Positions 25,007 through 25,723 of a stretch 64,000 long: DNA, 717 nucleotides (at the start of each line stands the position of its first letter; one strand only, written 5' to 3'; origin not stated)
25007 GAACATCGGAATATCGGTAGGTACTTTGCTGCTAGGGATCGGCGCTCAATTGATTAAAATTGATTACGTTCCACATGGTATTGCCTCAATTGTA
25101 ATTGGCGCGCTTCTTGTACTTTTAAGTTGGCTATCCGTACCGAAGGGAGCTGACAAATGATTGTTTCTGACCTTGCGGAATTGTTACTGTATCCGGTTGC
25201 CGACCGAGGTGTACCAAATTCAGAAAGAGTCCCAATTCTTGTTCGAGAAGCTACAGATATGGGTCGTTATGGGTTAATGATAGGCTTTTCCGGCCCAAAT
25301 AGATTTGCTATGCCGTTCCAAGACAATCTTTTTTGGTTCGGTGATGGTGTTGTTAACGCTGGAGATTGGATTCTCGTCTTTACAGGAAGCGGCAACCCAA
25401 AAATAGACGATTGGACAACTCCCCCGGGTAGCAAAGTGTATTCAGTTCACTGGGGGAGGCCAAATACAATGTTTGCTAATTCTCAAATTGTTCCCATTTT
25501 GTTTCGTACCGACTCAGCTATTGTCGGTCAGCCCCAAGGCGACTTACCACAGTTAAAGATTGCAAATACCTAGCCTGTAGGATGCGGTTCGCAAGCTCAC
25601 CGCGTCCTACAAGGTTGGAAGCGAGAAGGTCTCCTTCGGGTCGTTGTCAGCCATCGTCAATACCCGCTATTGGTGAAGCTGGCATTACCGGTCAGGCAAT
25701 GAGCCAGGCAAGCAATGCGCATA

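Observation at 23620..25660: Cassette-like mini-array: unknown genes separated by related short palindromes, with no integrase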

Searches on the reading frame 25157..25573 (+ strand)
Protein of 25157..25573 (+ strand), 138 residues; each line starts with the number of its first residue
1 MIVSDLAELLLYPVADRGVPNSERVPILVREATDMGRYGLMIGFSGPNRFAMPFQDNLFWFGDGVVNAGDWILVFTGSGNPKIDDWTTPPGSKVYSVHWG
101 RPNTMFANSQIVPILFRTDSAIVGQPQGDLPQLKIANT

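Call 6: search_protein_families(library=pfam, proteins=[window:25157-25573:+], max_evalue=1)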
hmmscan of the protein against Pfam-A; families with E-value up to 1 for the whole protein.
window:25157-25573:+ (138 aa): 0 families

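Call 7: search_protein_families(library=padloc, proteins=[window:25157-25573:+], max_evalue=1)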
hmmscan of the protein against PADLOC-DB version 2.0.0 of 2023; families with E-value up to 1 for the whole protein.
window:25157-25573:+ (138 aa): 0 families

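Call 8: search_protein_families(library=phrogs, proteins=[window:25157-25573:+], max_evalue=1)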
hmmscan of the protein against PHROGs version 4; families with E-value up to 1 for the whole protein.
window:25157-25573:+ (138 aa): 0 families

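Call 9: search_protein_families(library=ncbifam, proteins=[window:25157-25573:+], max_evalue=1)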
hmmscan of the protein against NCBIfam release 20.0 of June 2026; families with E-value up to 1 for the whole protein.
window:25157-25573:+ (138 aa): 0 families

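Call 14: find_encoding_contigs(protein=window:25157-25573:+, flank=10000, max_places=10)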
Protein window:25157-25573:+ (138 aa): 1 contig read that carries it; 1 place shown.
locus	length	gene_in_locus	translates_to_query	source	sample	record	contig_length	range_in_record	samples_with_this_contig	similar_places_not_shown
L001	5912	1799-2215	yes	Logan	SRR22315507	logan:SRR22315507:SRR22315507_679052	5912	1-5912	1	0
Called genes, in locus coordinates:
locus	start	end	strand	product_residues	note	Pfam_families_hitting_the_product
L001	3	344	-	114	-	?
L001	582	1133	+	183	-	-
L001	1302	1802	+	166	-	-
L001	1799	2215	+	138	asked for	-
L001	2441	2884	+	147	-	PF00383:dCMP_cyt_deam_1, PF14437:MafB19-deam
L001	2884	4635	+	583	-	PF09084:NMT1, PF00512:HisKA (weak), PF02518:HATPase_c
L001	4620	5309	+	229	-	PF00072:Response_reg, PF00486:Trans_reg_C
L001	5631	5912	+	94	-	?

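Call 25: find_homologous_proteins(query=window:25157-25573:+)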
Query window:25157-25573:+ (138 aa): 102 proteins with E <= 0.001 among 114 candidates.
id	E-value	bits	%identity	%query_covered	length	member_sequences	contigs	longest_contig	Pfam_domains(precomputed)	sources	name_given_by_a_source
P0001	3.0e-89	315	100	100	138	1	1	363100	-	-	-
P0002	3.0e-65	237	73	96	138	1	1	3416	-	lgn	-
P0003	8.0e-65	235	74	96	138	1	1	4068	-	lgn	-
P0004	1.9e-64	234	76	96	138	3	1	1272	-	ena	-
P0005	4.3e-63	230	74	96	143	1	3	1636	-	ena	-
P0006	5.5e-63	229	73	99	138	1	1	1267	-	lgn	-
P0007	1.3e-62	228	75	96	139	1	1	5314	-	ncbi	-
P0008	1.8e-62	228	73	96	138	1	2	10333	-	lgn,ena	-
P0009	6.3e-61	223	67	96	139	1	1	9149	-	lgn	-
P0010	6.5e-61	223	71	96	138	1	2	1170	-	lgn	-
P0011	1.0e-60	222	71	96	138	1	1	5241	-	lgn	-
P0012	9.0e-60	219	71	96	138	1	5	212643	-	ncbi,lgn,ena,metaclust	metaclust:status=active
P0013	9.4e-60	219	72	96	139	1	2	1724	-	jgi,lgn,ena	-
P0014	1.4e-59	218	69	100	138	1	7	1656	-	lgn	-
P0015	1.8e-59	218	70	99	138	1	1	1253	-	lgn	-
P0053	1.0e-48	183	56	99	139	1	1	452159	-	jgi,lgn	-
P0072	1.0e-35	141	49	96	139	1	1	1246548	-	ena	-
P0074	3.3e-35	139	51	92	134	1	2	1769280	-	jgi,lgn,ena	-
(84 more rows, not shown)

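Call 27: find_encoding_contigs(protein=P0012, flank=6000, max_places=3)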
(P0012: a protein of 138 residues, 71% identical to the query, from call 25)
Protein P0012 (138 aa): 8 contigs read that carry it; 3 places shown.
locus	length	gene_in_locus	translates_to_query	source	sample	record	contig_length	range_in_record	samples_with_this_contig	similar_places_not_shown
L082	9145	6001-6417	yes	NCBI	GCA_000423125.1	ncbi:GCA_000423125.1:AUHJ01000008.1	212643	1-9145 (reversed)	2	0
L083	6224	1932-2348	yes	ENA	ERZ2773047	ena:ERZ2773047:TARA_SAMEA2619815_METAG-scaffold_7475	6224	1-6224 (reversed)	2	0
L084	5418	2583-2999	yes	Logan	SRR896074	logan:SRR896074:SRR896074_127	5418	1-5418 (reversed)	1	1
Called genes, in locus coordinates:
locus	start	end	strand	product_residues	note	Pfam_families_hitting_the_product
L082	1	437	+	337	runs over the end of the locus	PF00296:Bac_luciferase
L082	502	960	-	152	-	-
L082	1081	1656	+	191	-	PF04752:ChaC, PF06094:GGACT (weak)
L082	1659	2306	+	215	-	PF05724:TPMT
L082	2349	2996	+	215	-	PF17784:Sulfotransfer_4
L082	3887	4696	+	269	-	-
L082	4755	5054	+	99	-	-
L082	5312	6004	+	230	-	-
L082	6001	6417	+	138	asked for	-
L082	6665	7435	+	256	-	-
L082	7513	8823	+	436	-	-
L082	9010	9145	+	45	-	PF00196:GerE (weak), PF13384:HTH_23 (weak)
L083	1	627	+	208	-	?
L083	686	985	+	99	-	-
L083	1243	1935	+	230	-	-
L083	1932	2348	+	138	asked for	-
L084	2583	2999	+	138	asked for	-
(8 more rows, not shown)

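Call 28: find_encoding_contigs(protein=P0053, flank=6000, max_places=2)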
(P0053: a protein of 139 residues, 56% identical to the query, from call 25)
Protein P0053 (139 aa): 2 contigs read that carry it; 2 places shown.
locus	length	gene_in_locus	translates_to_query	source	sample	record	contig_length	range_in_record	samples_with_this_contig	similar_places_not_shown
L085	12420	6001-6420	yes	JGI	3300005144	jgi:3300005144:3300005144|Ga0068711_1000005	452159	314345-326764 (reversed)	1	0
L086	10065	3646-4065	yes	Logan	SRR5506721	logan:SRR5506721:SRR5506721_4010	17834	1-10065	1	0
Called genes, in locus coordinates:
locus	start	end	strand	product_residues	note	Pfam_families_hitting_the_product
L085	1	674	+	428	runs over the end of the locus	PF02403:Seryl_tRNA_N, PF00587:tRNA-synt_2b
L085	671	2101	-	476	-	PF00497:SBP_bac_3, PF10613:Lig_chan-Glu_bd (weak), PF01464:SLT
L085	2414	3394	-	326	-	PF10017:Methyltransf_33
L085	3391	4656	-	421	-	PF12867:DinB_2, PF03781:FGE-sulfatase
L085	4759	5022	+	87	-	PF07927:HicA_toxin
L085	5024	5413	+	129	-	PF15919:HicB_lk_antitox, PF15970:HicB-like_2, PF07878:RHH_5 (weak)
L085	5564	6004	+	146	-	-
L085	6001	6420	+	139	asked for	-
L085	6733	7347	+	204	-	PF24521:Ank_KRIT1 (faint), PF00023:Ank (faint), PF12796:Ank_2, PF13637:Ank_4, PF13857:Ank_5 (weak), PF12796:Ank_2, PF13637:Ank_4 (weak), PF12796:Ank_2, +1 more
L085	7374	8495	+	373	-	PF00004:AAA, PF07728:AAA_5 (faint)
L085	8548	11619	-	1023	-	PF02811:PHP, PF07733:DNA_pol3_alpha, PF17657:DNA_pol3_finger, PF14579:HHH_6, PF01336:tRNA_anti-codon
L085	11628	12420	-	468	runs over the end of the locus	PF00817:IMS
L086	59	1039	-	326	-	PF10017:Methyltransf_33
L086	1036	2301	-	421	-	PF12867:DinB_2, PF03781:FGE-sulfatase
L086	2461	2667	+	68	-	PF07927:HicA_toxin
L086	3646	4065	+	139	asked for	-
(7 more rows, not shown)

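Call 29: find_encoding_contigs(protein=P0072, flank=6000, max_places=2)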
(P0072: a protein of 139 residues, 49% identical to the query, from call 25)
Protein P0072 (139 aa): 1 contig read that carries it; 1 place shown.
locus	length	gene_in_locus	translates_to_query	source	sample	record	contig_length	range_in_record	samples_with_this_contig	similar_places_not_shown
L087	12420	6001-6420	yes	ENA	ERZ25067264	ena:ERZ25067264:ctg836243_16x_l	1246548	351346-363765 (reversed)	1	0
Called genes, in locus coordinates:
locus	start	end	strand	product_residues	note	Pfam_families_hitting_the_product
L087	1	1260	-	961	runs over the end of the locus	PF07669:Eco57I (weak)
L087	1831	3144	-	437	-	PF10117:McrBC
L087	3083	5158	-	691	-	PF28527:DUF8425 (faint), PF00004:AAA (weak), PF07728:AAA_5, PF28529:McrB_lid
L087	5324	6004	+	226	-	-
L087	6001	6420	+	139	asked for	-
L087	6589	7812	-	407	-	PF00364:Biotin_lipoyl, PF25997:BSH_YhbJ (weak), PF02817:E3_binding, PF00198:2-oxoacid_dh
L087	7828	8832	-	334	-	PF02779:Transket_pyr, PF02780:Transketolase_C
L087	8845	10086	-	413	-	PF12573:OxoDH_E1alpha_N, PF00676:E1_dh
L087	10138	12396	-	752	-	PF07715:Plug, PF00593:TonB_dep_Rec_b-barrel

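Call 30: find_encoding_contigs(protein=P0074, flank=6000, max_places=2)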
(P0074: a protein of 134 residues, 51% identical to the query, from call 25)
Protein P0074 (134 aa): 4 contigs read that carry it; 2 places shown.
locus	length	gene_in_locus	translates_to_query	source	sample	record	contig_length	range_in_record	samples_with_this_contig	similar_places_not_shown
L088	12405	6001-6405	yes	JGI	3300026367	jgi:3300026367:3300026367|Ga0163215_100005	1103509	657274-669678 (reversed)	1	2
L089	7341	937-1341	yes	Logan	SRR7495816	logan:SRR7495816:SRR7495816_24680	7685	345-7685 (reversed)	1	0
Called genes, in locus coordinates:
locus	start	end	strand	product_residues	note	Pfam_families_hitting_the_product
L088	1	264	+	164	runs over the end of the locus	PF01451:LMWPc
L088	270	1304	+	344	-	PF01565:FAD_binding_4, PF02873:MurB_C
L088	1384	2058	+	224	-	PF00072:Response_reg, PF00196:GerE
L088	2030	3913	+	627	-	PF01541:GIY-YIG, PF27096:UvrC_M, PF02151:UVR (weak), PF22920:UvrC_RNaseH, PF08459:UvrC_RNaseH_dom, PF00633:HHH (faint), PF12826:HHH_2 (weak), PF14520:HHH_5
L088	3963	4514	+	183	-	PF01066:CDP-OH_P_transf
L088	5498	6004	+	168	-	-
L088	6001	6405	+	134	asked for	-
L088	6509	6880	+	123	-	-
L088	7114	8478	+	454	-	PF27235:AF_1680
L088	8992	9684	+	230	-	PF22769:DCD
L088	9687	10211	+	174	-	PF22769:DCD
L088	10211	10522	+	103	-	PF12961:DUF3850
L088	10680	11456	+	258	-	-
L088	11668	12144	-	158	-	-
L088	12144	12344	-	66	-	PF12728:HTH_17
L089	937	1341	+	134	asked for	-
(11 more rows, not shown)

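Call 40: predict_structure(alignment_id=A1)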
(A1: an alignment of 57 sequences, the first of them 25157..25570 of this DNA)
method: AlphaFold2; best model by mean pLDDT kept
length: 138 residues; sequences in the alignment: 57
mean_pLDDT: 89.4   pTM: 0.80
mean pLDDT of the five models: 89.4, 88.8, 87.9, 87.1, 86.6
residues with pLDDT >= 90: 97; 70-90: 29; 50-70: 9; < 50: 3
segments of 3 or more residues with pLDDT < 50: none
pLDDT, mean of each block of 10 residues (from residue 1): 74 96 97 95 89 92 93 97 84 93 95 92 86 62
secondary structure, 60 per line:
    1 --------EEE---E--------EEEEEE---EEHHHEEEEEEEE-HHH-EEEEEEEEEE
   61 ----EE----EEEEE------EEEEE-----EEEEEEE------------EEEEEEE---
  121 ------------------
elements in order: E9-11 E24-29 E38-45 E51-60 E71-75 E82-86 E92-98 E111-117

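Call 45: fold_search(model_id=the predicted structure, library=pdb)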
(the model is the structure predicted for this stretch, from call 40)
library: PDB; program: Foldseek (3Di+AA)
matches with E <= 10: 1000; with E <= 0.001: 0
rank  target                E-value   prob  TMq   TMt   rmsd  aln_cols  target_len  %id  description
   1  2kpw_MODEL_1_A        3.5e-03  1.00  0.48  0.53  13.4       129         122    9  NMR solution structure of Lamin-B1 protein from Homo sapiens: Northeast Structural Genomics Consortium MEGA ta (released 2009-11-10)
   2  3gef_A                4.4e-03  1.00  0.48  0.55  12.8       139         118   14  Crystal structure of the R482W mutant of lamin A/C (released 2009-08-04)
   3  7yvd_C                4.9e-03  1.00  0.42  0.44  13.3       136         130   12  The crystal structure of the progerin C-terminal peptide and the Ig-like domain of lamin A/C (released 2023-08-30)
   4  7crg_B                4.9e-03  0.99  0.41  0.43  13.5       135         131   12  Beta-strand-mediated dimeric formation of the extended Ig-like domains of human lamin A/C (released 2021-08-25)
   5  3jt0_A                5.2e-03  1.00  0.45  0.56   7.3       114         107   10  Crystal Structure of the C-terminal fragment (426-558) Lamin-B1 from Homo sapiens, Northeast Structural Genomics Conso (released 2009-09-22)
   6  1ifr                  5.5e-03  1.00  0.47  0.56   7.0       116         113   16  Structure of Lamin A/C Globular Domain (released 2002-07-17)
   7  6ghd_F                9.1e-03  1.00  0.48  0.55   7.0       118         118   15  Structural analysis of the ternary complex between lamin A/C, BAF and emerin identifies an interface disrupted in auto (released 2018-08-08)
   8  7crg_A                1.0e-02  0.99  0.43  0.45  12.4       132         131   13  Beta-strand-mediated dimeric formation of the extended Ig-like domains of human lamin A/C (released 2021-08-25)
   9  6ghd_B                1.3e-02  0.99  0.41  0.47   9.4       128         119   15  Structural analysis of the ternary complex between lamin A/C, BAF and emerin identifies an interface disrupted in auto (released 2018-08-08)
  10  6rpr_B                1.5e-02  1.00  0.49  0.57   7.1       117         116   14  LEM domain of Emerin mutant T43I in complex with BAF dimer and the Igfold of the lamin A/C (released 2020-03-04)
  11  1ufg_MODEL_1_A        1.5e-02  0.97  0.37  0.35  15.2       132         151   14  Solution structure of immunoglobulin like domain of mouse nuclear lamin (released 2004-06-22)
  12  3jt0_B                2.0e-02  1.00  0.44  0.54   7.6       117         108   11  Crystal Structure of the C-terminal fragment (426-558) Lamin-B1 from Homo sapiens, Northeast Structural Genomics Conso (released 2009-09-22)
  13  1ivt_MODEL_1_A        7.5e-02  0.85  0.40  0.45  11.1       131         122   11  NMR structures of the C-terminal globular domain of human lamin A/C (released 2002-08-21)
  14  2h32_A                1.1e-01  0.33  0.25  0.30  10.5       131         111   12  Crystal structure of the pre-B cell receptor (released 2007-04-24)
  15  1tza_A                1.2e-01  0.13  0.19  0.19  16.0       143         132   10  X-ray structure of Northeast Structural Genomics Consortium target SoR45 (released 2004-07-27)
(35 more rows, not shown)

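Call 59: find_encoding_contigs(protein=P0008, flank=6000, max_places=3)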
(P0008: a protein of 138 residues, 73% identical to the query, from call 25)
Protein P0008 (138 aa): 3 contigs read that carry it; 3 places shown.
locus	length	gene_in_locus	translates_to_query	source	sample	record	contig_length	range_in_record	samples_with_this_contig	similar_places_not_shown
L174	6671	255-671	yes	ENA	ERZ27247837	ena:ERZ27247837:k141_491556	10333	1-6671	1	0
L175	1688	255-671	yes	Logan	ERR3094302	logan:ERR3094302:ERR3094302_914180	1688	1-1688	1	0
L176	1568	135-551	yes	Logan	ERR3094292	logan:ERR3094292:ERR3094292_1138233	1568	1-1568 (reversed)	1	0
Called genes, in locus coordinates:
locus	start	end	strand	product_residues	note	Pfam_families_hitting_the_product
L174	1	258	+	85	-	?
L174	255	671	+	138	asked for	-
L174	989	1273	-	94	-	PF06769:YoeB_toxin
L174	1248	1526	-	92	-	PF02604:PhdYeFM_antitox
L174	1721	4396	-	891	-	PF02739:5_3_exonuc_N, PF01367:5_3_exonuc, PF01612:DNA_pol_A_exo1, PF22619:DNA_polI_exo1, PF00476:DNA_pol_A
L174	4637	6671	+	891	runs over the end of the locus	PF00330:Aconitase, PF00694:Aconitase_C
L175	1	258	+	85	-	?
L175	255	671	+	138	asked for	-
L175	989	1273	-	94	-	PF06769:YoeB_toxin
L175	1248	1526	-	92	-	PF02604:PhdYeFM_antitox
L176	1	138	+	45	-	?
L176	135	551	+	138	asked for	-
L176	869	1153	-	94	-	PF06769:YoeB_toxin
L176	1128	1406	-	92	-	PF02604:PhdYeFM_antitox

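Call 64: find_encoding_contigs(protein=P0007, flank=6000, max_places=3)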
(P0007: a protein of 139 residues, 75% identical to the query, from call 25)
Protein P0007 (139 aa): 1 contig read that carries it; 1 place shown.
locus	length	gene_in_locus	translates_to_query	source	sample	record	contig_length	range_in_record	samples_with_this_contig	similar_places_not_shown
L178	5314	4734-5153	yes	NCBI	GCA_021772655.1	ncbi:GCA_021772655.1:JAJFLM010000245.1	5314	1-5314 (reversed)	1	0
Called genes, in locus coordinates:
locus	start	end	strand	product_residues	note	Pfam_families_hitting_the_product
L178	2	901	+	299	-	?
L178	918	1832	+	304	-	PF05708:Peptidase_C92 (weak)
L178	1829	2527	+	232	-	PF02798:GST_N, PF13417:GST_N_3, PF13409:GST_N_2, PF00043:GST_C (weak)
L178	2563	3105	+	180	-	-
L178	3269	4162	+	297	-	PF18165:pP_pnuc_1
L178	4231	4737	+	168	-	-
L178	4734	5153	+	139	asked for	-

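Call 68: find_related_loci(query=A1, collection=viral_contigs, flank=8000)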
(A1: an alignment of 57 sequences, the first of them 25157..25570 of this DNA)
Query A1 (138 aa) in viral_contigs; peptide patterns used: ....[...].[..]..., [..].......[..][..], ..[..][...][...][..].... (x = any residue, [..] = any of these).
9 stretches matched a pattern; 4 encode a relative of the query (tblastn E <= 1e-3); 4 distinct loci.
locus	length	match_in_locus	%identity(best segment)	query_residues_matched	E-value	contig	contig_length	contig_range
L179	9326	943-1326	41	1-126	6e-29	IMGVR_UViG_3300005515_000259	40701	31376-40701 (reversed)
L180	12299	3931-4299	38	5-128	1e-27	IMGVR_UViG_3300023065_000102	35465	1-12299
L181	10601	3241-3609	38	5-128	1e-27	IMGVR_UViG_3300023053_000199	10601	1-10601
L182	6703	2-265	27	38-126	2e-13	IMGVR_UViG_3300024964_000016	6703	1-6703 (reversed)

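Call 83: fold_search(model_id=the predicted structure, library=viral)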
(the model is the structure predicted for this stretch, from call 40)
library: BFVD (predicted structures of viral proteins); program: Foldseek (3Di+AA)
matches with E <= 10: 654; with E <= 0.001: 0
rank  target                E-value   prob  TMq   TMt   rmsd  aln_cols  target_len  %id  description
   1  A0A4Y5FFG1            8.7e-02  0.18  0.22  0.06  11.8       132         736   17  Capsid protein [Lactobacillus phage SAC12B]
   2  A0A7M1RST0            1.3e-01  0.77  0.29  0.05   6.0        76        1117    9  Phosphatase [uncultured phage cr7_1]
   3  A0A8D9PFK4            1.5e-01  0.72  0.29  0.15   6.0        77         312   10  (no name in the UniProt tables at hand)
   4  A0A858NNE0            1.7e-01  0.09  0.17  0.14  17.4       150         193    9  (no name in the UniProt tables at hand)
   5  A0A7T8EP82            2.0e-01  0.28  0.26  0.31  11.6       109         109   15  (no name in the UniProt tables at hand)
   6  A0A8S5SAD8            2.1e-01  0.21  0.25  0.11  13.2       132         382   11  Uncharacterized protein [Myoviridae sp. ctByu2]
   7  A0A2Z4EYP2            2.1e-01  0.16  0.25  0.16  12.6       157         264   12  (no name in the UniProt tables at hand)
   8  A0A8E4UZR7            2.5e-01  0.18  0.27  0.16   8.8       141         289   11  (no name in the UniProt tables at hand)
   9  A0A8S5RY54            2.7e-01  0.18  0.24  0.22  17.2       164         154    7  Single-stranded DNA-binding protein [Myoviridae sp. ctNQV2]
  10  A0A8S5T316            2.7e-01  0.13  0.23  0.14  19.5       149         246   15  Uncharacterized protein [Myoviridae sp. ctqfO1]
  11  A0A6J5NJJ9            2.8e-01  0.05  0.11  0.06  19.2       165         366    9  Uncharacterized protein [uncultured Caudovirales phage]
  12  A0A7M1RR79            3.1e-01  0.08  0.14  0.08  11.9        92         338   10  Uncharacterized protein [uncultured phage cr60_1]
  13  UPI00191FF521         3.5e-01  0.72  0.33  0.05   4.9        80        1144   14  (no name look-up for this kind of identifier)
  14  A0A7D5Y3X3            3.5e-01  0.12  0.22  0.06  17.9       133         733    8  Glycoprotein [Fitzroy Crossing tenui-like virus 1]
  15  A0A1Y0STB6            3.5e-01  0.09  0.15  0.16  10.7        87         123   16  Uncharacterized protein [Pseudomonas phage Phabio]
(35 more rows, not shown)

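Call 89: search_dna_similar(query=window:25157-25570:+, collection=plasmids, mode=protein, max_evalue=0.001, max_rows=15)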
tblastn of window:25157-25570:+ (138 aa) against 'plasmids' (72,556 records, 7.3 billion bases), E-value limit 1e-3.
No match.

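Call 91: search_dna_similar(query=window:25157-25570:+, collection=phages, mode=protein, max_evalue=0.001, max_rows=15)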
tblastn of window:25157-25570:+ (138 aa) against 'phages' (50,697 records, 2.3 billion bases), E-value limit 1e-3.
No match.

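Call 93: search_protein_families(library=padloc, proteins=[L082:3887-4696:+, L082:6665-7435:+, L082:7513-8823:+, L085:6733-7347:+, L085:7374-8495:+, L088:7114-8478:+, L088:8992-9684:+, L088:9687-10211:+, L178:3269-4162:+], max_evalue=0.00001)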
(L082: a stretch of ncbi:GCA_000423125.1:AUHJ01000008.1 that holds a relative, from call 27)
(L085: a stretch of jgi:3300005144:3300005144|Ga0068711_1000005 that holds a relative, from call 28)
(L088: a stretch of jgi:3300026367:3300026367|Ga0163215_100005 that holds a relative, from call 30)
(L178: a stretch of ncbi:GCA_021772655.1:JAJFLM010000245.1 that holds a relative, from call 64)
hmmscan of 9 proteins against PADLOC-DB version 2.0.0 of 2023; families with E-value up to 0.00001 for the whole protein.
L082:3887-4696:+ (269 aa): 0 families

L082:6665-7435:+ (256 aa): 0 families

L082:7513-8823:+ (436 aa): 0 families

L085:6733-7347:+ (204 aa): 3 families
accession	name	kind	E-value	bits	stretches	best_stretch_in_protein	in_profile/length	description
PDLC04783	PDC-M72A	-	3.2e-27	93.8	2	13-127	234-345/392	-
PDLC02908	Ankyrin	-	1.2e-16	58.1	2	14-99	741-823/880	-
PDLC02203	MzaA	-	5.4e-09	32.8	0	125-199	25-99/683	-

L085:7374-8495:+ (373 aa): 2 families
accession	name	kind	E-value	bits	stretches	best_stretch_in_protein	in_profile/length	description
PDLC00915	TRIP13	-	5.7e-07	27.2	0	247-336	179-268/302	TRIP13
PDLC02196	IetA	-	9.9e-07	26.5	1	110-174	99-163/374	-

L088:7114-8478:+ (454 aa): 1 family
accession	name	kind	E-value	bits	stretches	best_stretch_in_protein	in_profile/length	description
PDLC04108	PD-T7-3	-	1.2e-15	55.7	1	6-164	5-176/432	-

L088:8992-9684:+ (230 aa): 0 families

L088:9687-10211:+ (174 aa): 0 families

L178:3269-4162:+ (297 aa): 1 family
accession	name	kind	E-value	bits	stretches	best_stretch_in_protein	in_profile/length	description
PDLC02413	Aga_Nuclease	-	8.1e-09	33.1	1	166-268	18-123/267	-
